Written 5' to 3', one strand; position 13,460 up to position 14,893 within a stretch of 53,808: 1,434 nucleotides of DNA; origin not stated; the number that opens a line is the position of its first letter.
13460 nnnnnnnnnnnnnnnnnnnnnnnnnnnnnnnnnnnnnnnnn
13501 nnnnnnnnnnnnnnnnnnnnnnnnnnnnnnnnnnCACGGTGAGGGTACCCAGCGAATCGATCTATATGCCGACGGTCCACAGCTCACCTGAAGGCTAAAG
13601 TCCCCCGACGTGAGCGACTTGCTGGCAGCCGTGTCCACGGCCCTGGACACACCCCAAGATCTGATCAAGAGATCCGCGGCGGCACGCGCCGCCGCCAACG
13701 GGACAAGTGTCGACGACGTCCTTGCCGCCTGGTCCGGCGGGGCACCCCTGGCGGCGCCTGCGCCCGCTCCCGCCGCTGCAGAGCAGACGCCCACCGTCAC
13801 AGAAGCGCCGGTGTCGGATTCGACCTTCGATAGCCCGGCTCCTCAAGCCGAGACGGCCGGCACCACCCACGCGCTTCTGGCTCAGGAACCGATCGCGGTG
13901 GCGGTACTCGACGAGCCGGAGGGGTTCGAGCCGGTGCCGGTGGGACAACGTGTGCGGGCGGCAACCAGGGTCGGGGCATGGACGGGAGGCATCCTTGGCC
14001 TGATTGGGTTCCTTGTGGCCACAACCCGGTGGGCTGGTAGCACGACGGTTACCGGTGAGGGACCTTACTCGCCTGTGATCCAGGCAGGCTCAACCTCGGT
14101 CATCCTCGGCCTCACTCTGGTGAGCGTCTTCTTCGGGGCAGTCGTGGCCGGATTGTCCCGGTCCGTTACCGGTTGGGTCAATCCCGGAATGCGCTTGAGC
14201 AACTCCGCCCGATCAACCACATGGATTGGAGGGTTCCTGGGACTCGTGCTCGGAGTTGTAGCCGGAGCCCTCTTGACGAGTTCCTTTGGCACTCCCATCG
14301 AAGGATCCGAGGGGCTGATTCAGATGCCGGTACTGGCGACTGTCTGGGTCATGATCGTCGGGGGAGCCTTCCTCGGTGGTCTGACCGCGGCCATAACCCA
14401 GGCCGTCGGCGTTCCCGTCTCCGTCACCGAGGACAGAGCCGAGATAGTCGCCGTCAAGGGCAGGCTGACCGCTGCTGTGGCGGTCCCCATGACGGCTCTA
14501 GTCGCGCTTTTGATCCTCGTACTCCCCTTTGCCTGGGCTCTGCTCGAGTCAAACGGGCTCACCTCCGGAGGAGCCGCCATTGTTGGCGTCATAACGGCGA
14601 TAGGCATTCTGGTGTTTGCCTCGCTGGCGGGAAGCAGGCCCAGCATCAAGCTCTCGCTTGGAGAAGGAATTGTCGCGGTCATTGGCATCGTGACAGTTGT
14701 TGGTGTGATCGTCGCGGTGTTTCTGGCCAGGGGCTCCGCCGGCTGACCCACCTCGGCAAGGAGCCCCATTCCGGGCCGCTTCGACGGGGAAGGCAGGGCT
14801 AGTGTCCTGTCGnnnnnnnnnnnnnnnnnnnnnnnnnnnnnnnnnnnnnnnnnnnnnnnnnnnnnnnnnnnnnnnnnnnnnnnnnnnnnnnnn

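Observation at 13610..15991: Tandem paralogous 7-TM proteins, only one of which carries an extracytoplasmic cupredoxin domain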

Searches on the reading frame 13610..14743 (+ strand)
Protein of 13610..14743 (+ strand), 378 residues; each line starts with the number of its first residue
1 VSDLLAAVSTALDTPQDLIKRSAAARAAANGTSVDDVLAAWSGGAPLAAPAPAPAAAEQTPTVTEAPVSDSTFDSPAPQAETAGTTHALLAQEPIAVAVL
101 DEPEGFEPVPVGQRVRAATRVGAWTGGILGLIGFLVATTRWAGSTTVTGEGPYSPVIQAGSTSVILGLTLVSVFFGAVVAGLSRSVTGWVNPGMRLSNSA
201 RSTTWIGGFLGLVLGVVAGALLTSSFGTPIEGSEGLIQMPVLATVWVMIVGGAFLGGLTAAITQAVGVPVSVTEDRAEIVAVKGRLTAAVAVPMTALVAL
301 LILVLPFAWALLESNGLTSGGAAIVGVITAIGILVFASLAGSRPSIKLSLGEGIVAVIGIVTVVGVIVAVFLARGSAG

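Call 4: search_protein_families(library=pfam, proteins=[window:13610-14743:+], max_evalue=1)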
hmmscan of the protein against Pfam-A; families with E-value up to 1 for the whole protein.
window:13610-14743:+ (378 aa): 0 families

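Call 5: search_protein_families(library=ncbifam, proteins=[window:13610-14743:+], max_evalue=1)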
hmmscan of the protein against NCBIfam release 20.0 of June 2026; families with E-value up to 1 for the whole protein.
window:13610-14743:+ (378 aa): 1 family
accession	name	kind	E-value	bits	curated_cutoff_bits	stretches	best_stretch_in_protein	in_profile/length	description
NF045664.1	XdhC_rel_AOR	equivalog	0.12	11.7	350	1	233-289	183-238/346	XdhC family aldehyde oxidoreductase maturation factor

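Call 12: find_related_loci(query=window:13610-14743:+, collection=genome_contigs, flank=10000)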
Query window:13610-14743:+ (378 aa) in genome_contigs; peptide patterns used: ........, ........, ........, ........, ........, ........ (x = any residue, [..] = any of these).
369 stretches matched a pattern; 5 encode a relative of the query (tblastn E <= 1e-3); 5 distinct loci.
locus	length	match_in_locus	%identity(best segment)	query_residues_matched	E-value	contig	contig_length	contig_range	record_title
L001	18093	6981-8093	58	1-376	3e-104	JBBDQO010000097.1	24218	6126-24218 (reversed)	MAG: Acidimicrobiia bacterium isolate LejiaC_64_14 Lejia_C_4820_length_24218_cov_8, whole genome shotgun sequence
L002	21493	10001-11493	53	1-378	4e-98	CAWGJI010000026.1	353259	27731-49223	MAG: uncultured Acidobacteriota bacterium isolate MFD05684.bin.1.84 genome assembly, contig: contig_99111, whole genome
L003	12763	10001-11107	58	1-376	3e-94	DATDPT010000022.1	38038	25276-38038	MAG TPA_asm: Acidimicrobiia bacterium isolate SMAG_U7928 k141_2365632, whole genome shotgun sequence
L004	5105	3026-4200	58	112-378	4e-86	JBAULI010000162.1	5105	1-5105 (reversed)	MAG: Acidimicrobiia bacterium isolate MFD09314_ilm_asm_bin41 k127_217096, whole genome shotgun sequence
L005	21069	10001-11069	58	15-372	1e-79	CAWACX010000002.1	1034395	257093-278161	MAG: uncultured Acidobacteriota bacterium isolate MFD00962.bin.2.113 genome assembly, contig: contig_14096, whole genome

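Call 17: find_homologous_proteins(query=A2, max_evalue=0.01)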
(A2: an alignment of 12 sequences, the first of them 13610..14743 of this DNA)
Query A2 (12 sequences) (378 aa, profile of the alignment): 461 proteins with E <= 0.01 among 8000 candidates; the best 120 are listed.
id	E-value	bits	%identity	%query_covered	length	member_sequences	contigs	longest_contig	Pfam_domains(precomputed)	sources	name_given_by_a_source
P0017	1.8e-169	582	58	99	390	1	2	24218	-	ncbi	ncbi:MAG: hypothetical protein WED83_06650 [Acidimicrobiia bacterium]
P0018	2.5e-168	578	56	99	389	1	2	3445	-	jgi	jgi:hypothetical protein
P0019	2.5e-168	578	54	99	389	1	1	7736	-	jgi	-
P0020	5.0e-168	577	58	99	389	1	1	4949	-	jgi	-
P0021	1.1e-167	576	56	99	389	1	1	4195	-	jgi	jgi:hypothetical protein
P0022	2.9e-167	575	59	99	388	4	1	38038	-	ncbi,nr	ncbi:MAG TPA: hypothetical protein VJA46_02325 [Acidimicrobiia bacterium]|nr:hypothetical protein [A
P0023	3.7e-167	574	55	99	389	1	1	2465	-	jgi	jgi:hypothetical protein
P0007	1.7e-166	572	57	99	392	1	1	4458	-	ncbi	-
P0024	1.8e-163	562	55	99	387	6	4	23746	-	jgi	jgi:hypothetical protein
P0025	2.7e-163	562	57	99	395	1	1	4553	-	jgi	-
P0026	6.8e-163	560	56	99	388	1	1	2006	-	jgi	-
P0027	7.1e-163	560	59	99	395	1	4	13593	-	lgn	-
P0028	3.3e-162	558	54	99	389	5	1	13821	-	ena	-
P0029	6.0e-162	557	56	99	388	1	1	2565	-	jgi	-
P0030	1.3e-161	556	56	99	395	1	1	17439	-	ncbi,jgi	-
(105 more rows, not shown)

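Call 21: search_solved_structures(query=A2, max_evalue=10)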
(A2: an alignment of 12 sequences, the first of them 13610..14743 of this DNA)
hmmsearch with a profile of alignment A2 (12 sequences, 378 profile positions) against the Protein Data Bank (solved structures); distinct sequences matched with E-value up to 10: 3.
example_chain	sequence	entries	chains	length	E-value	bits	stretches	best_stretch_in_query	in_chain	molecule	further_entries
9tt7_Se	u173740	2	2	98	0.82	11.9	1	227-285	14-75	FAU ubiquitin like and ribosomal protein S30 fusion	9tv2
7e1v_M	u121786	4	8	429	1.6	11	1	61-177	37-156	Cytochrome bc1 complex Rieske iron-sulfur subunit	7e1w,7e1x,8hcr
7epv_A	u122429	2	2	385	2.7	10.2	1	235-277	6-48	Flavin-dependent monooxygenase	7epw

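Call 22: search_protein_families(library=pfam, alignment_id=A2, max_evalue=10)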
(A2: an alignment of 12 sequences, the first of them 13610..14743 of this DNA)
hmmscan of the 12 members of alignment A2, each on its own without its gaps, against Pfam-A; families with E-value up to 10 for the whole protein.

A. member 1, window:13610-14743:+ (378 aa): 2 families
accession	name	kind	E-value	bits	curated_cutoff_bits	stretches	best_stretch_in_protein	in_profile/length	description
PF00428.24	Ribosomal_60s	-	2.1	9.4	28.1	1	27-61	28-64/88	60s Acidic ribosomal protein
PF04625.18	DEC-1_N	-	9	5.6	29.2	0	14-85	81-148/403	DEC-1 protein, N-terminal region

B. families by the number of members that match (of 12 scanned): 15 families
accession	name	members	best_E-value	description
PF19529.4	DUF6057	3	0.25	Family of unknown function (DUF6057)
PF14150.11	YesK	2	0.038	YesK-like protein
PF13687.11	DUF4153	1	0.00015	Domain of unknown function (DUF4153)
PF08285.16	DPM3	1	0.04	Dolichol-phosphate mannosyltransferase subunit 3 (DPM3)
PF02737.24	3HCDH_N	1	0.12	3-hydroxyacyl-CoA dehydrogenase, NAD binding domain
PF02935.21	COX7C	1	0.23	Cytochrome c oxidase subunit VIIc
PF11712.13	Vma12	1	0.5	Endoplasmic reticulum-based factor for assembly of V-ATPase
PF19628.4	DUF6132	1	0.57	Family of unknown function (DUF6132)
PF00893.25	Multi_Drug_Res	1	0.8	Small Multidrug Resistance protein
PF11947.13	DUF3464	1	0.84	Photosynthesis affected mutant 68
PF10873.13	CYYR1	1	1.5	Cysteine and tyrosine-rich protein 1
PF00428.24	Ribosomal_60s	1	2.1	60s Acidic ribosomal protein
PF01578.25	Cytochrom_C_asm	1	2.1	Cytochrome C assembly protein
PF23677.1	YnaL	1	8.3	Protein YnaL-like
PF04625.18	DEC-1_N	1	9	DEC-1 protein, N-terminal region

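Call 27: find_related_loci(query=A4, collection=genome_contigs, flank=10000)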
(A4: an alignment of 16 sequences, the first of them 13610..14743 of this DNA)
Query A4 (378 aa) in genome_contigs; peptide patterns used: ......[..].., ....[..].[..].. (x = any residue, [..] = any of these).
600 stretches matched a pattern (row limit reached: there are more); 16 encode a relative of the query (tblastn E <= 1e-3); 16 distinct loci.
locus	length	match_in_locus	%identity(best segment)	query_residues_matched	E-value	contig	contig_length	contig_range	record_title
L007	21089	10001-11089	56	1-374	1e-112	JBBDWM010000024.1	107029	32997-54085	MAG: Acidimicrobiia bacterium isolate LejiaD_63_54 Lejia_D_383_length_107029_cov_34, whole genome shotgun sequence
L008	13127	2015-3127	56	1-374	2e-109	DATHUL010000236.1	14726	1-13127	MAG TPA_asm: Acidimicrobiia bacterium isolate SMAG_U16106 k141_748729, whole genome shotgun sequence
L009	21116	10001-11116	57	1-374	3e-107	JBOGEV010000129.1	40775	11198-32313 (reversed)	MAG: Acidimicrobiia bacterium isolate M3-S_maxbin2.bin.341 k127_3277664, whole genome shotgun sequence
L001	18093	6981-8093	58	1-376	1e-103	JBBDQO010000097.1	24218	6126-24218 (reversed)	MAG: Acidimicrobiia bacterium isolate LejiaC_64_14 Lejia_C_4820_length_24218_cov_8, whole genome shotgun sequence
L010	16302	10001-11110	56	1-374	1e-99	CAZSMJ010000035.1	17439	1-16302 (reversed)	MAG TPA_asm: uncultured Acidimicrobiaceae bacterium isolate SRP136066_co1_281 genome assembly, contig: NODE_3368_length_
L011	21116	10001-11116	55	1-374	2e-94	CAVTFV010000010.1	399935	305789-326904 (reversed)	MAG: uncultured Acidobacteriota bacterium isolate MFD09267.bin.1.163 genome assembly, contig: contig_53401, whole genome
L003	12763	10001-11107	58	1-376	1e-93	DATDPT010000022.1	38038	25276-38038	MAG TPA_asm: Acidimicrobiia bacterium isolate SMAG_U7928 k141_2365632, whole genome shotgun sequence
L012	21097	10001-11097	57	1-374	5e-96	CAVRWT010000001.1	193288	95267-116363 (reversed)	MAG: uncultured Acidobacteriota bacterium isolate MFD02242.bin.2.214 genome assembly, contig: contig_13718, whole genome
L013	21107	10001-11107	54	1-376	5e-93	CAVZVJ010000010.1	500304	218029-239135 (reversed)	MAG: uncultured Acidobacteriota bacterium isolate MFD02242.bin.2.306 genome assembly, contig: contig_6138, whole genome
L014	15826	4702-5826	52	1-374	5e-91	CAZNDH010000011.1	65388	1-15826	MAG TPA_asm: uncultured Acidimicrobiaceae bacterium isolate SRP217488_co1_136 genome assembly, contig: NODE_118_length_6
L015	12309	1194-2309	56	1-373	8e-90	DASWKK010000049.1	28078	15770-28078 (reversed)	MAG TPA_asm: Acidimicrobiia bacterium isolate SMAG_U2920 k141_2262747, whole genome shotgun sequence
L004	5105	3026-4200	58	112-378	1e-85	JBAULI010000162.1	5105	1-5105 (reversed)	MAG: Acidimicrobiia bacterium isolate MFD09314_ilm_asm_bin41 k127_217096, whole genome shotgun sequence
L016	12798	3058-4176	57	1-374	1e-82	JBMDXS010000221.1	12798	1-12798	MAG: Acidimicrobiia bacterium isolate FBaSoil1_17 FBaSoil1_contig221, whole genome shotgun sequence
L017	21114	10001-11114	61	1-374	5e-81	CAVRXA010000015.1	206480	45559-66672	MAG: uncultured Acidobacteriota bacterium isolate MFD06229.bin.2.134 genome assembly, contig: contig_30965, whole genome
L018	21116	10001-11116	48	1-375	4e-70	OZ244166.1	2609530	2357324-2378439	MAG: Acidimicrobiia bacterium isolate d3657b15-20e7-4375-8b11-4b40448e64b8 genome assembly, chromosome: 1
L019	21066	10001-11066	54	2-70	5e-9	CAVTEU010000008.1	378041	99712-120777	MAG: uncultured Actinomycetes bacterium isolate MFD09267.bin.2.26 genome assembly, contig: contig_31004, whole genome sh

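Call 28: predict_structure(alignment_id=A3)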
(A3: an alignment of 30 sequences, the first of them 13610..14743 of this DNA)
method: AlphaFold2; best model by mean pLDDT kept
length: 378 residues; sequences in the alignment: 30
mean_pLDDT: 70.2   pTM: 0.47
mean pLDDT of the five models: 70.2, 69.2, 65.9, 64.6, 63.7
residues with pLDDT >= 90: 31; 70-90: 171; 50-70: 114; < 50: 62
segments of 3 or more residues with pLDDT < 50: 45-100, 376-378
pLDDT, mean of each block of 10 residues (from residue 1): 85 92 92 90 56 35 39 34 33 43 66 87 89 81 60 77 83 87 85 81 86 85 84 85 88 89 80 66 68 63 62 56 61 61 53 65 69 52
secondary structure, 60 per line:
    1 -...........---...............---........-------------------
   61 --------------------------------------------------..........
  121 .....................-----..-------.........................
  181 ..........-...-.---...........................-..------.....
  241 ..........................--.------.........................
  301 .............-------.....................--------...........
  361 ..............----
elements in order: H2-12 H16-30 H34-41 H111-141 E156-160 H161-190 H200-226 E236-240 H241-266 H276-313 H321-341 H350-374

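Call 33: fold_search(model_id=the predicted structure, library=pdb)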
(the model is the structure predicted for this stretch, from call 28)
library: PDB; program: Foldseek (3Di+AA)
matches with E <= 10: 190; with E <= 0.001: 0
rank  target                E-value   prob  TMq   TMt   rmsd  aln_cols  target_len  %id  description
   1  2ziy                  1.6e-01  0.28  0.17  0.17  21.5       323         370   12  Crystal structure of squid rhodopsin (released 2008-05-06)
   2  8kgi_A                2.9e-01  0.20  0.18  0.18  14.0       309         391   13  Molecular mechanism of prostaglandin transporter SLCO2A1 (released 2024-08-21)
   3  2z73_A                6.3e-01  0.10  0.14  0.15  21.2       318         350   12  Crystal structure of squid rhodopsin (released 2008-05-13)
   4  7w55_R                6.9e-01  0.11  0.16  0.19  19.4       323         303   15  Cryo-EM structure of the neuromedin U-bound neuromedin U receptor 2-Gq protein complex (released 2022-04-20)
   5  8w8q_C                1.0e+00  0.10  0.17  0.21  20.8       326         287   10  Cryo-EM structure of the GPR101-Gs complex (released 2024-01-03)
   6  8y6y                  1.1e+00  0.20  0.22  0.26  12.9       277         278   14  GLPG0974-bound human FFA2 (released 2025-04-02)
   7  8w1a_A                1.1e+00  0.15  0.19  0.24  19.1       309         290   12  Cryo-EM Structure of KSHV ORF74 Apo Dimer at 2.8A (released 2025-08-27)
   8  9axf_R                1.1e+00  0.12  0.19  0.10  19.8       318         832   12  Structure of human calcium-sensing receptor in complex with chimeric Gq (miniGisq) protein in detergent (released 2024-04-17)
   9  4bem_J                1.1e+00  0.11  0.13  0.20  12.3       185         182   14  Crystal structure of the F-type ATP synthase c-ring from Acetobacterium woodii. (released 2014-03-26)
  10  2z73_B                1.3e+00  0.08  0.15  0.15  21.0       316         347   13  Crystal structure of squid rhodopsin (released 2008-05-13)
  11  9opy_B                1.3e+00  0.13  0.18  0.11  13.3       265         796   12  Structure of the sweet receptor in the apo state (released 2025-09-03)
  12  8w1a_B                1.3e+00  0.06  0.12  0.14  21.9       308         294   11  Cryo-EM Structure of KSHV ORF74 Apo Dimer at 2.8A (released 2025-08-27)
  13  9avl_Q                1.4e+00  0.10  0.17  0.10  19.6       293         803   14  Structure of human calcium-sensing receptor in complex with Gi3 protein in nanodiscs (released 2024-04-17)
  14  4jz6                  1.4e+00  0.08  0.13  0.11  14.8       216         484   13  Crystal structure of a salicylaldehyde dehydrogenase from Pseudomonas putida G7 complexed with salicylaldehyde (released 2014-04-02)
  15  9m4q                  1.8e+00  0.09  0.17  0.21  18.8       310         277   11  CryoEM structure of the alpha1AAR complex with doxazosin (released 2025-07-02)
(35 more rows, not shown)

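Call 41: search_protein_representatives(alignment_id=A3)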
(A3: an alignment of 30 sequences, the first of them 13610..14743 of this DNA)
Query: 30 sequences, 392 profile positions. Proteins with E-value up to 0.001 (for the whole library): 407; up to 1e-10: 254; up to 1e-30: 63. The best 150 are listed.
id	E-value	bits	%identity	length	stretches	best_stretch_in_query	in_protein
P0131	2.0e-146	504.4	-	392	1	1-389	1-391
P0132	4.4e-144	496.7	-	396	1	1-390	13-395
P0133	3.3e-143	493.9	-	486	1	1-389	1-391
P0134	1.1e-130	452.6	-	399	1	1-390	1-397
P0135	3.1e-130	451.2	-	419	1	1-383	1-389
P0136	2.1e-116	405.6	-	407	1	1-389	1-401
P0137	1.4e-113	396.3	-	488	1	1-390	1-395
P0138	3.6e-113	395.0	-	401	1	1-388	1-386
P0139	1.6e-108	379.7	-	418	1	1-385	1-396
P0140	6.5e-102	357.9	-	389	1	1-382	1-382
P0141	2.3e-98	346.2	-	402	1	1-385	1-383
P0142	1.5e-91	323.7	-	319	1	84-386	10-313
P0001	2.1e-85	303.6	-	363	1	113-388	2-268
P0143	1.0e-84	301.3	-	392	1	1-391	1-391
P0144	2.3e-84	300.1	-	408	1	1-382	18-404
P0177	9.5e-51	189.4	-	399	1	94-386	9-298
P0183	6.1e-41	157.2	-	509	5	4-71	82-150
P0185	7.6e-39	150.2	-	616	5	4-100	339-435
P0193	1.2e-30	123.2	-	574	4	1-75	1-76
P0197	6.9e-28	114.2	-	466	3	4-208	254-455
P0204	1.2e-25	106.8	-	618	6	6-79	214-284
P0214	1.8e-22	96.3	-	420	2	1-62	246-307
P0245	1.3e-15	73.8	-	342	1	1-130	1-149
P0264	2.5e-14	69.5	-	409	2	1-78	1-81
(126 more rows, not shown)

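Call 43: search_protein_families(library=pfam, proteins=[P0183, P0185, P0193, P0204, P0245, P0264, P0197, P0133, P0137], max_evalue=0.1)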
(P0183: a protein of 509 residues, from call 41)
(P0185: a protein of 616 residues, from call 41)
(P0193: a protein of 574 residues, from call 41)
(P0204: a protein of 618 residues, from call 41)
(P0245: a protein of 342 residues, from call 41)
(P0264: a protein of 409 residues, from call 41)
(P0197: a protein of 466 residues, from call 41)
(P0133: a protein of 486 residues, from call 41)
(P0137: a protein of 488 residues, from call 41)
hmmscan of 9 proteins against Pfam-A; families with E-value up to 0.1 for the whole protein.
P0183 (509 aa): 2 families
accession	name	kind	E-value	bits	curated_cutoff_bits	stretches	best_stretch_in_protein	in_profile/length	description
PF10671.14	TcpQ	-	0.0017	18.8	27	0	108-125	7-24/80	Toxin co-regulated pilus biosynthesis protein Q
PF12085.13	DUF3562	-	0.013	15.5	26.3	0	160-179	5-24/60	Protein of unknown function (DUF3562)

P0185 (616 aa): 3 families
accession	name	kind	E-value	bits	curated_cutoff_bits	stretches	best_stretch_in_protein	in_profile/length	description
PF00034.26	Cytochrom_C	-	7.4e-09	37.3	21.3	1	503-590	3-85/90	Cytochrome c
PF13442.11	Cytochrome_CBB3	-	9.6e-08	32.7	27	1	501-590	3-67/68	Cytochrome C oxidase, cbb3-type, subunit III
PF10671.14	TcpQ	-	0.00057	20.3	27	0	363-384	6-26/80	Toxin co-regulated pilus biosynthesis protein Q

P0193 (574 aa): 2 families
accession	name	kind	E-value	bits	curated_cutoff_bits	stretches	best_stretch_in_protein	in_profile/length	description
PF13442.11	Cytochrome_CBB3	-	3.1e-05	24.6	27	1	443-536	4-67/68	Cytochrome C oxidase, cbb3-type, subunit III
PF00034.26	Cytochrom_C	-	0.00064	21.4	21.3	1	443-536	2-85/90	Cytochrome c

P0204 (618 aa): 2 families
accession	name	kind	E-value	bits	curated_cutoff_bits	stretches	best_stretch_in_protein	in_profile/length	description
PF11647.13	MLD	-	0.0095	16.5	35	0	293-316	8-31/81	Membrane Localization Domain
PF12441.14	CopG_antitoxin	-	0.032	15.4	28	0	137-170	44-76/79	CopG antitoxin of type II toxin-antitoxin system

P0245 (342 aa): 2 families
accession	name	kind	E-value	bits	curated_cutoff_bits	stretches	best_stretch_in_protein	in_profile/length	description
PF13442.11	Cytochrome_CBB3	-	3e-08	34.3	27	1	198-289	5-67/68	Cytochrome C oxidase, cbb3-type, subunit III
PF00034.26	Cytochrom_C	-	7.7e-05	24.4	21.3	1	197-289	2-85/90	Cytochrome c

P0264 (409 aa): 3 families
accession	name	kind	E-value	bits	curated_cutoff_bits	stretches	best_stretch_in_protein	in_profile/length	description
PF00034.26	Cytochrom_C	-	1.3e-06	30.1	21.3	1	279-368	3-85/90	Cytochrome c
PF13442.11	Cytochrome_CBB3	-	6.6e-05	23.6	27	1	285-368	12-67/68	Cytochrome C oxidase, cbb3-type, subunit III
PF14715.11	FixP_N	-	0.00097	19.2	24.9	1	218-242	19-43/48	N-terminal domain of cytochrome oxidase-cbb3, FixP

P0197 (466 aa): 0 families

P0133 (486 aa): 2 families
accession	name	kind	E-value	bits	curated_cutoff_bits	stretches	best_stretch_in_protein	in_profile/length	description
PF06525.17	SoxE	-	0.00042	20.3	21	1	440-483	101-145/149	Sulfocyanin (SoxE) domain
PF00127.26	Copper-bind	-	0.00053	20.8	21.2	1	438-476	63-98/99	Copper binding proteins, plastocyanin/azurin family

P0137 (488 aa): 1 family
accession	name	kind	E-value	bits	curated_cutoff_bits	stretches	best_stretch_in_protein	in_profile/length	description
PF06525.17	SoxE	-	0.0021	18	21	1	431-480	89-139/149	Sulfocyanin (SoxE) domain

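Call 46: find_encoding_contigs(protein=P0177, flank=8000, max_places=3)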
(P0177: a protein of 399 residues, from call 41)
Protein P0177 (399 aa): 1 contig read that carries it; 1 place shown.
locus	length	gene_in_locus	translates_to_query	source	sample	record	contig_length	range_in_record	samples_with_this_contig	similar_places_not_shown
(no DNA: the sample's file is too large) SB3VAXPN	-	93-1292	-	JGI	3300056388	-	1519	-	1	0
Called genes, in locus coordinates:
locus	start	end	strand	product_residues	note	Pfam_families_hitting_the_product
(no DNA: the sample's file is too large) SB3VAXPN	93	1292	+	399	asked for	-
